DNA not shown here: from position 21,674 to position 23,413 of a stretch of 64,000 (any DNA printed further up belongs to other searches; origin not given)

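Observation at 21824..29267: Complete cobalamin-dependent quaternary-amine (probably glycine betaine) demethylation module in a respiratory actinobacterial context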

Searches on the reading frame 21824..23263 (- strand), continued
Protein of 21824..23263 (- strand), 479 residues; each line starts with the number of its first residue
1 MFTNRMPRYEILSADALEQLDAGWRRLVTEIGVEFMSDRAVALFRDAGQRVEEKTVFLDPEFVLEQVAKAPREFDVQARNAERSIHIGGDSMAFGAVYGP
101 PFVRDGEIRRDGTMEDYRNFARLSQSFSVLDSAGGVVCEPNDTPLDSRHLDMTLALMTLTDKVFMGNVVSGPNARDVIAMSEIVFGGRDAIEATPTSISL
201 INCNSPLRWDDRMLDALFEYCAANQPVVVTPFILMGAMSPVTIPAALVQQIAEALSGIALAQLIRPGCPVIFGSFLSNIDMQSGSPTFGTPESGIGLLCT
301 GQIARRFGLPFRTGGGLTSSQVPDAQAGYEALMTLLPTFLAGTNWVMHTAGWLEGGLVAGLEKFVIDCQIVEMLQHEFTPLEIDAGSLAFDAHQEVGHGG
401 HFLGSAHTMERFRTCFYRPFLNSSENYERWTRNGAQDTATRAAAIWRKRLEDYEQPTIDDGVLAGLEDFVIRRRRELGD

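Call 16: search_solved_structures(query=window:21824-23263:-, max_evalue=0.001, show_alignments=4)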
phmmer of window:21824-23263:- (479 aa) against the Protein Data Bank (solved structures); distinct sequences matched with E-value up to 0.001: 5.
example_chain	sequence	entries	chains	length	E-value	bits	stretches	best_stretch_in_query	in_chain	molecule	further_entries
4yyc_A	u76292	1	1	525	1.1e-127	429.7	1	4-477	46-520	Putative trimethylamine methyltransferase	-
2qne_A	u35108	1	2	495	5.2e-116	391.2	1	2-479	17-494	Putative methyltransferase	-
9yce_A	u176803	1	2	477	1.1e-115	390.1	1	6-479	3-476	Glycine betaine methyltransferase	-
7xcl_A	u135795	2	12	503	4.8e-39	137.5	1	11-468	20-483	Trimethylamine methyltransferase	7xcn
7xcm_A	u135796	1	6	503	6.5e-39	137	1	11-468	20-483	Trimethylamine methyltransferase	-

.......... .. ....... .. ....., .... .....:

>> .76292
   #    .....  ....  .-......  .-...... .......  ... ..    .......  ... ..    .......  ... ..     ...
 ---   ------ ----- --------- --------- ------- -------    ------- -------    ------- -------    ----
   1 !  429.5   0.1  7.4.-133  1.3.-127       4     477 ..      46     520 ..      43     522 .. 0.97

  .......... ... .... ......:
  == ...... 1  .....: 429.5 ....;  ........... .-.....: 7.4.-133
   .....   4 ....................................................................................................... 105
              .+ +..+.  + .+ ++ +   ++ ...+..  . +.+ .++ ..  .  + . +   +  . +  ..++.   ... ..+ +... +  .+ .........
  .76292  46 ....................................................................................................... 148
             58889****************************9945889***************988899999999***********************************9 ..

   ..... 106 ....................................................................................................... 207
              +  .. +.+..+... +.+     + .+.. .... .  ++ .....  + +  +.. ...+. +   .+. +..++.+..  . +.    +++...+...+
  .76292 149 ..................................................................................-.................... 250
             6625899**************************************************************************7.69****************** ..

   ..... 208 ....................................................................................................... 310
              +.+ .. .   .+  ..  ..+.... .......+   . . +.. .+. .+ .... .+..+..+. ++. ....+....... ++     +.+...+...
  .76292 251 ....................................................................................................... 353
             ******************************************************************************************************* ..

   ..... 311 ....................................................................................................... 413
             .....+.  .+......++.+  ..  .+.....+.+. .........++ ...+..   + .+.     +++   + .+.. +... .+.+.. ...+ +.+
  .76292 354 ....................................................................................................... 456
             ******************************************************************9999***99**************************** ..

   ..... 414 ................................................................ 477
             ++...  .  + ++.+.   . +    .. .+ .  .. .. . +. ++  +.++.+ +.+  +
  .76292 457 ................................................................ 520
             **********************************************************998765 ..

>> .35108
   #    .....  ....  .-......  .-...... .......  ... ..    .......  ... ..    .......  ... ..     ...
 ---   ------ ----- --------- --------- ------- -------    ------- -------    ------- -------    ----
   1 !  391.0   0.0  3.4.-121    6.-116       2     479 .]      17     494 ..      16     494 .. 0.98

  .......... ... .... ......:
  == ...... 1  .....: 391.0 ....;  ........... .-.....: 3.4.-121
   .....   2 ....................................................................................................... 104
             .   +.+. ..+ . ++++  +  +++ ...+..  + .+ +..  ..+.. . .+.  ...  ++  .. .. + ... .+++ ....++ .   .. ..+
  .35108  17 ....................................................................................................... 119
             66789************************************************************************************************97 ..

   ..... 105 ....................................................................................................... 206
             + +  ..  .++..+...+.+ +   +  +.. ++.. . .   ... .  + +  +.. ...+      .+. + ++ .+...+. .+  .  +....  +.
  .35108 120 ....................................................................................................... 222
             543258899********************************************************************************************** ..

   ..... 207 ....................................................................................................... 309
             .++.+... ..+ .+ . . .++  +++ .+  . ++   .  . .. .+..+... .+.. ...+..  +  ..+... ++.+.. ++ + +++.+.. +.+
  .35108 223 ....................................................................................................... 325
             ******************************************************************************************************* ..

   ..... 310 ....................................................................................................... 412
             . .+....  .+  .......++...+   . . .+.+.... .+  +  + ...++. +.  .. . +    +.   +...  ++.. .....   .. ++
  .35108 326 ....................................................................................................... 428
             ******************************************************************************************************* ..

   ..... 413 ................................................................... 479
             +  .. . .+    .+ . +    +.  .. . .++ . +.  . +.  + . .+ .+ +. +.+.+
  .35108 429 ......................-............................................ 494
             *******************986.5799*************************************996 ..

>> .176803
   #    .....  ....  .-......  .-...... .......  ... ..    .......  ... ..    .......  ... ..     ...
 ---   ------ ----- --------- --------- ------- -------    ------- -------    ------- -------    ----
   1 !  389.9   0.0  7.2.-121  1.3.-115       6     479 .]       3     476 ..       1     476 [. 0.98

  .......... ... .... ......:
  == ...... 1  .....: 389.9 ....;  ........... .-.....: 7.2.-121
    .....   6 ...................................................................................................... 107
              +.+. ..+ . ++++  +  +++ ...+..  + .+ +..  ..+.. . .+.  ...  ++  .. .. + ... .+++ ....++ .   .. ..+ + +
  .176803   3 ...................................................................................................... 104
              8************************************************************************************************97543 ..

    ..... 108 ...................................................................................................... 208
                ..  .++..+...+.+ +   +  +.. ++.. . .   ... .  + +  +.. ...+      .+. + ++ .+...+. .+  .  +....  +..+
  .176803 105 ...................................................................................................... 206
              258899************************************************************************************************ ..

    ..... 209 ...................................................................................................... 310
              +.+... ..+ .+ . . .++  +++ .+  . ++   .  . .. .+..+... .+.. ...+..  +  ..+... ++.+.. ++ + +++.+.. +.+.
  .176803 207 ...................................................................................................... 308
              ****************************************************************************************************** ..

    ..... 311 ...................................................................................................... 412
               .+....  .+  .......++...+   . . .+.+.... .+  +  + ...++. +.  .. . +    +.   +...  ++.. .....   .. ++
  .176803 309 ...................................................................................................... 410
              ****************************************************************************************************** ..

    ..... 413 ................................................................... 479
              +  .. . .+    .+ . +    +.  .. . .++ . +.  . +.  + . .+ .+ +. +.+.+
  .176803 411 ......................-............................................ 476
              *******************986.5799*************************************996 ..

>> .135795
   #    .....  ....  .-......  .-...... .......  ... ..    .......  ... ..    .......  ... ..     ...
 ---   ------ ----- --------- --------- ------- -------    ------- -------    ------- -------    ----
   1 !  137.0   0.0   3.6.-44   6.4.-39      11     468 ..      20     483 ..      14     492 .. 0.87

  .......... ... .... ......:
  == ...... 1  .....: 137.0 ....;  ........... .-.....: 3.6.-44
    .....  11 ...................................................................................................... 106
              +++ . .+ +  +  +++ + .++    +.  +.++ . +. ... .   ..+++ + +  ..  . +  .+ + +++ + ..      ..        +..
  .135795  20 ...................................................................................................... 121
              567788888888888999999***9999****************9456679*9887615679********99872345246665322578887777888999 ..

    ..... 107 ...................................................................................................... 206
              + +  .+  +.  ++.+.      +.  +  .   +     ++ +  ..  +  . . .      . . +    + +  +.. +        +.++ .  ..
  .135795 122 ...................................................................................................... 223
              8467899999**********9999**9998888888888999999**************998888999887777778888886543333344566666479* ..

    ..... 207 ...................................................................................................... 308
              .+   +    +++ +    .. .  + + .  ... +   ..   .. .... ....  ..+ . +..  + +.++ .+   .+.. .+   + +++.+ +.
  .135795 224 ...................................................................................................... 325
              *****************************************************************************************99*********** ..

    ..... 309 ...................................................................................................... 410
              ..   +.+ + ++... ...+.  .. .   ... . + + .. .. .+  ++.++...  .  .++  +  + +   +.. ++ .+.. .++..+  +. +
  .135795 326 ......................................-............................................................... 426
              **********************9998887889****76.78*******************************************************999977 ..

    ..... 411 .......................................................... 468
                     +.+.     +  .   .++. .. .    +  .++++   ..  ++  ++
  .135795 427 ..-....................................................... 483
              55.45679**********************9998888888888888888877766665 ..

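Call 32: find_encoding_contigs(protein=window:21824-23263:-, flank=10000, max_places=4)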
Protein window:21824-23263:- (479 aa): no gene with exactly this product is on record in the collection.

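Call 33: find_encoding_contigs(protein=P0001, flank=10000, max_places=2)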
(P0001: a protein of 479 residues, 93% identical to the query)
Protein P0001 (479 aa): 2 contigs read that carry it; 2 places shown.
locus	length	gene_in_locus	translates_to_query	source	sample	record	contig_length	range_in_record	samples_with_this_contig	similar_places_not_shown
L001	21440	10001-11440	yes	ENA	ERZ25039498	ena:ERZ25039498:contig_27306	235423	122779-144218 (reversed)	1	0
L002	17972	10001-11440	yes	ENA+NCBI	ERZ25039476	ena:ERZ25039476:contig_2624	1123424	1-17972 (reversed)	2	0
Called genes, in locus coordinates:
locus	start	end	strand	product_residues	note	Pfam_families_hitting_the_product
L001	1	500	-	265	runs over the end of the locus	PF00142:Fer4_NifH (faint), PF02374:ArsA_ATPase (weak), PF06564:CBP_BcsQ, PF09140:MipZ (faint), PF10609:ParA (faint), PF13614:AAA_31, PF01656:CbiA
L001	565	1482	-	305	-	PF00126:HTH_1, PF03466:LysR_substrate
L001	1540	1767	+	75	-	-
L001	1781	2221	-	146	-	PF00903:Glyoxalase, PF22677:Ble-like_N (weak)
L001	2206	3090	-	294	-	PF12705:PDDEXK_1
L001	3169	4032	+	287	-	PF02219:MTHFR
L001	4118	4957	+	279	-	PF02574:S-methyl_trans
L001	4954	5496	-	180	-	PF07796:DUF1638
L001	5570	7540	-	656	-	PF00111:Fer2, PF17650:RACo_linker, PF17651:Raco_middle, PF14574:RACo_C_ter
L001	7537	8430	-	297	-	PF00809:Pterin_bind, PF02007:MtrH (weak), PF03599:CdhD (weak)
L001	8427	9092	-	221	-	PF02607:B12-binding_2, PF02310:B12-binding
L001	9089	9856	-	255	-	PF09339:HTH_IclR, PF12802:MarR_2 (weak), PF01614:IclR_C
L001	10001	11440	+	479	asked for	PF06253:MTTB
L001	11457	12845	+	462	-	PF03315:SDH_beta, PF03313:SDH_alpha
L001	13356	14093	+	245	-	PF13185:GAF_2, PF03861:ANTAR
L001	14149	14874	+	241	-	PF01590:GAF, PF13185:GAF_2, PF03861:ANTAR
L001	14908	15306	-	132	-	PF13466:STAS_2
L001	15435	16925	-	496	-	-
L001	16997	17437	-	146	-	-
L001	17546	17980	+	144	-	-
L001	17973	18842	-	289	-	PF01842:ACT, PF00551:Formyl_trans_N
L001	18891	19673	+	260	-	PF25213:HVO_A0261_N (weak), PF01047:MarR (weak), PF09339:HTH_IclR, PF12802:MarR_2, PF01325:Fe_dep_repress (weak), PF01614:IclR_C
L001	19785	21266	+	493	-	PF00171:Aldedh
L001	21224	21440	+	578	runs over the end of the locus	PF00732:GMC_oxred_N, PF01266:DAO (faint), PF05199:GMC_oxred_C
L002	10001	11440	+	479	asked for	PF06253:MTTB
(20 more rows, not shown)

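Call 34: find_encoding_contigs(protein=P0091, flank=10000, max_places=2)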
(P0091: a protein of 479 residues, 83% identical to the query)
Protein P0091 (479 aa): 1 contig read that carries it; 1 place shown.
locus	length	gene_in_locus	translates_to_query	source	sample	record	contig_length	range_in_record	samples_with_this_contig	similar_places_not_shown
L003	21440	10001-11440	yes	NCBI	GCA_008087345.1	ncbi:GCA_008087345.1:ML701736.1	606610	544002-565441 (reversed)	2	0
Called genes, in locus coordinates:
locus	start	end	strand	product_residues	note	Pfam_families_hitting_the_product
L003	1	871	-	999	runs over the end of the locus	PF08448:PAS_4, PF00512:HisKA, PF02518:HATPase_c, PF00072:Response_reg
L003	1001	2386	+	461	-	PF00083:Sugar_tr, PF07690:MFS_1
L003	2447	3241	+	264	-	PF00300:His_Phos_1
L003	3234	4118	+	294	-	PF01256:Carb_kinase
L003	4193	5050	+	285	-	PF02219:MTHFR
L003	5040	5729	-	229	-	PF07796:DUF1638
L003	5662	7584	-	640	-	PF00111:Fer2, PF17650:RACo_linker, PF17651:Raco_middle, PF14574:RACo_C_ter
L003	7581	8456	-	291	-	PF00809:Pterin_bind, PF03599:CdhD, PF02007:MtrH (faint)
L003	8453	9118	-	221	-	PF02607:B12-binding_2, PF02310:B12-binding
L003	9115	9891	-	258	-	PF09339:HTH_IclR, PF12802:MarR_2 (weak), PF01614:IclR_C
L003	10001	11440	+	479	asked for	PF06253:MTTB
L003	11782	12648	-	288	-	PF13740:ACT_6 (faint), PF01842:ACT, PF00551:Formyl_trans_N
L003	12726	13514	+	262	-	PF25213:HVO_A0261_N (faint), PF01047:MarR, PF09339:HTH_IclR, PF12802:MarR_2 (weak), PF01614:IclR_C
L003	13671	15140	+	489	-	PF00171:Aldedh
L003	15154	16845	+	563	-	PF00732:GMC_oxred_N, PF01266:DAO (faint), PF05199:GMC_oxred_C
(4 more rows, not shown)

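Call 39: search_dna_similar(query=window:21824-23263:-, collection=plasmids, mode=protein, max_rows=40, max_evalue=1e-30)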
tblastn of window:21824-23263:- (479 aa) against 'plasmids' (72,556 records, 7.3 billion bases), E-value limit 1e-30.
Records with a match: 184; places in all: 224; records where one place covers at least 80% of the query: 139.
Best place of each record, by identity: <60% 184.
By first word of the organism name: Sinorhizobium 118; Leisingera 17; Mesorhizobium 9; Cereibacter 8; Paracoccus 4; Rhizobium 4; Shinella 3; Ruegeria 3; Phyllobacterium 2; Phaeobacter 2; and 13 more.
By predicted mobility (MOB-suite, as given by PLSDB): conjugative 73; non-mobilizable 65; mobilizable 46.
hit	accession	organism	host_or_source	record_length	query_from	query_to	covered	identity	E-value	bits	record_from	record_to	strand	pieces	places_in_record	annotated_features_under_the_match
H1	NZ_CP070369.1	Paracoccus methylovorus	whole organism,grassland soil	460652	5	479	99%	47.4%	1e-127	416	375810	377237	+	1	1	trimethylamine methyltransferase family protein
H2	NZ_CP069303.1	Shinella sp. PSBB067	monoisolate,Minnesota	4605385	2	479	100%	45.4%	2e-125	409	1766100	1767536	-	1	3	none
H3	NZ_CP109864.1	Paracoccus aminovorans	bacteria,human fecal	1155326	5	479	99%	45.5%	1e-123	404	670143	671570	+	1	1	record has no annotation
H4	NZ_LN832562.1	Paracoccus aminovorans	-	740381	5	479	99%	45.3%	1e-123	404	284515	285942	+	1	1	trimethylamine methyltransferase family protein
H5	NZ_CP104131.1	Sinorhizobium sp. K101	Phaseolus vulgaris,cell ...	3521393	5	479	99%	44.9%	4e-122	400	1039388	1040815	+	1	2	none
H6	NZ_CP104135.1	Sinorhizobium sp. C101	Phaseolus vulgaris,cell ...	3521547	5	479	99%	44.9%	4e-122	400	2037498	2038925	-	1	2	none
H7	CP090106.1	Sinorhizobium meliloti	Medicago,Cell culture,Plant nodule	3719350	5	479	99%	44.7%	5e-121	397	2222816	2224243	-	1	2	trimethylamine methyltransferase family protein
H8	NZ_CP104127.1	Sinorhizobium sp. M103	Phaseolus vulgaris,cell ...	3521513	5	474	98%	45.1%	1e-121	398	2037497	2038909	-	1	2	none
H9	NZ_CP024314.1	Rhizobium sp. NXC24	Phaseolus vulgaris,cell culture,plant ...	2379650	6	479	99%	44.2%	2e-121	398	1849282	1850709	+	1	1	record has no annotation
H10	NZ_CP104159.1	Rhizobium sp. CB3060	Leucaena leucocephala,cell culture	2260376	6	479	99%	44.2%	2e-121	398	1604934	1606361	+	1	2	record has no annotation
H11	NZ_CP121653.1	Rhizobium sp. CB3171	Calliandra calothyrsus,cell culture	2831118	6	479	99%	44.2%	4e-121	397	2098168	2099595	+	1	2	record has no annotation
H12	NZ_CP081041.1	Leisingera sp. M527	-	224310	4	478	99%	43.8%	5e-120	394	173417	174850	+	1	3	trimethylamine methyltransferase family protein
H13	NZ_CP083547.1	Leisingera sp. M658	-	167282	4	478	99%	43.8%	3e-119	391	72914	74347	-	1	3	trimethylamine methyltransferase family protein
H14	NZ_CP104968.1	Phyllobacterium sp. A18/5-2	Vicia costata,cell culture,root nodule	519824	6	479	99%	43.8%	2e-120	395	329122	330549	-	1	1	trimethylamine methyltransferase family protein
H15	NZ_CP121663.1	Rhizobium sp. CB3090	Gliricidia sp.,cell culture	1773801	6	479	99%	43.8%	2e-119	392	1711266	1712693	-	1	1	record has no annotation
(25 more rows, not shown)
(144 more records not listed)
